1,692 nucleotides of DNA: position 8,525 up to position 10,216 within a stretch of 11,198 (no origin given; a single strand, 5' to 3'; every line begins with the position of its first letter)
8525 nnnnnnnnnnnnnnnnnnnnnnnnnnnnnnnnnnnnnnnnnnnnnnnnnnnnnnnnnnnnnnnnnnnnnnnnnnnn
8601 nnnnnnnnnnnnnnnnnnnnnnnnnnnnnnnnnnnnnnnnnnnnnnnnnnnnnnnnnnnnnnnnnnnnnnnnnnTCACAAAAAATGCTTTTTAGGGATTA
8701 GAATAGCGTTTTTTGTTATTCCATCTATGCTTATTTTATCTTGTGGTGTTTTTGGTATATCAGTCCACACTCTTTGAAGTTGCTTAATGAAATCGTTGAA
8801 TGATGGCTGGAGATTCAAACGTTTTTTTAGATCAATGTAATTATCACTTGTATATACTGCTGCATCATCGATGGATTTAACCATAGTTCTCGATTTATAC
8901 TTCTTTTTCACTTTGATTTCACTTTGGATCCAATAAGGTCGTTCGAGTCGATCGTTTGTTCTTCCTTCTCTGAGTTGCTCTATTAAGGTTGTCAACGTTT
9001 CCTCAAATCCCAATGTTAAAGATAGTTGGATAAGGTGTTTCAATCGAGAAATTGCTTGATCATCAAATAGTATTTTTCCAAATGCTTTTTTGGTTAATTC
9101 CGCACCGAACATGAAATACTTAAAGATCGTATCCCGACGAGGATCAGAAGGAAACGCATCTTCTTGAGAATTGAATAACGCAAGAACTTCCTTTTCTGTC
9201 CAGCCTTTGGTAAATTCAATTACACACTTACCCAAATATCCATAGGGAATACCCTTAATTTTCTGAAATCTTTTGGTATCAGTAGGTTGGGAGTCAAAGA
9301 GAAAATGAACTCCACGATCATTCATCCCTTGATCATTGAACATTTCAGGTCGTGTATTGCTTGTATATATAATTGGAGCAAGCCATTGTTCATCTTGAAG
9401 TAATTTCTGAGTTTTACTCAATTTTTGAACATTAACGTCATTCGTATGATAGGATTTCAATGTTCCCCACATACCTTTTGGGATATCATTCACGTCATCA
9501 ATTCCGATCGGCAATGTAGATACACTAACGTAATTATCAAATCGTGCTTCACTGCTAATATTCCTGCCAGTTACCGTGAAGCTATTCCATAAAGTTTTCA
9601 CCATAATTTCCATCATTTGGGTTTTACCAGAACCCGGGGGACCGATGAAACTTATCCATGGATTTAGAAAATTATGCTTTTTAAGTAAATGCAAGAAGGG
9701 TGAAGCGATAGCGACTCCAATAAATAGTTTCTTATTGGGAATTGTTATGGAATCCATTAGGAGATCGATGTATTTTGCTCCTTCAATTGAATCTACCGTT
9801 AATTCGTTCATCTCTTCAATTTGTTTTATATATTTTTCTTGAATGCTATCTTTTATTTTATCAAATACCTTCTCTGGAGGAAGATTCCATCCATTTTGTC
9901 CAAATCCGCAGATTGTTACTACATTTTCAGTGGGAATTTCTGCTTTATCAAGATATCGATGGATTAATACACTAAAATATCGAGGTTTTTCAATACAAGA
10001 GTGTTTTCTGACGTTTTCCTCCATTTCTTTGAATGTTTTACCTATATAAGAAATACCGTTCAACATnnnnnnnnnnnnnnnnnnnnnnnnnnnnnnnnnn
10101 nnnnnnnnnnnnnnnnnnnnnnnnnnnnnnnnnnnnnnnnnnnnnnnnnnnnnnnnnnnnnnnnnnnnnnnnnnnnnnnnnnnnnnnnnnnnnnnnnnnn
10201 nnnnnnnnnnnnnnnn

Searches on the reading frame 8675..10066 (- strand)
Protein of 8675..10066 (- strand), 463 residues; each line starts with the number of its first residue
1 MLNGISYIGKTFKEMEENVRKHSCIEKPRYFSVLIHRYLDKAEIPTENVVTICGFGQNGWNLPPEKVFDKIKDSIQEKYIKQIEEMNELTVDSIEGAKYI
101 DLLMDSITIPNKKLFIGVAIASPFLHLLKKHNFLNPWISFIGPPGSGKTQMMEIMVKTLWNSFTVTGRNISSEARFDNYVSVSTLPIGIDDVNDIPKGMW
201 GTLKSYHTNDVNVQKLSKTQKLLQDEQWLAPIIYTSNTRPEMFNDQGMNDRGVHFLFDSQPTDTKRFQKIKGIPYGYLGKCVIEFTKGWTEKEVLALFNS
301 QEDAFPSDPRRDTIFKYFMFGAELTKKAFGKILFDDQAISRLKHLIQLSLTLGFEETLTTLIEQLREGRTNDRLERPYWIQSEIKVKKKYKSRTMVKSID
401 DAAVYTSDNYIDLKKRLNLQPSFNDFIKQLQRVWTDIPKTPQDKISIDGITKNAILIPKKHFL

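Call 5: search_protein_families(library=pfam, proteins=[window:8675-10066:-], max_evalue=0.01)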
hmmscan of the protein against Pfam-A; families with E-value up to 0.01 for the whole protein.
window:8675-10066:- (463 aa): 1 family
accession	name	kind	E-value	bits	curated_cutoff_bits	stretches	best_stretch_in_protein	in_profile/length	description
PF00910.28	RNA_helicase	-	0.0076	17.2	21.5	0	139-179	2-47/105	RNA helicase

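Call 36: search_protein_families(library=phrogs, proteins=[window:8675-10066:-], max_evalue=0.01)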
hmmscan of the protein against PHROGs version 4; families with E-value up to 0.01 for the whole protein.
window:8675-10066:- (463 aa): 1 family
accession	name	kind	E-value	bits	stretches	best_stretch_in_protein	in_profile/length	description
phrog_9172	-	unknown function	0.0048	16.8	1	83-159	52-131/509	-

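Call 66: find_homologous_proteins(query=window:8675-10066:-, max_evalue=0.001)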
Query window:8675-10066:- (463 aa): 1 proteins with E <= 0.001 among 4385 candidates. Only proteins of 254 to 811 residues were searched: fused or split forms outside these lengths cannot appear, so this answer is no evidence that the protein stands alone or is whole; lengths 'longer' or 'shorter' looks for them.
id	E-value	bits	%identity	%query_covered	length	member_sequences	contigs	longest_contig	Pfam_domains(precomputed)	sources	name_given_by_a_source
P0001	0.0e+0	1029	100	97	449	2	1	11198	-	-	-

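Call 69: search_protein_families(library=ncbifam, proteins=[window:8675-10066:-], max_evalue=0.1)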
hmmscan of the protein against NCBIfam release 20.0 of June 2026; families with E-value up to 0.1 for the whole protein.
window:8675-10066:- (463 aa): 0 families

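Call 78: find_related_loci(query=window:8675-10066:-, collection=viral_contigs, flank=8000)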
Query window:8675-10066:- (463 aa) in viral_contigs; peptide patterns used: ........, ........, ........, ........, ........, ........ (x = any residue, [..] = any of these).
24 stretches matched a pattern, but none encodes a relative of the query by tblastn (E <= 1e-3).
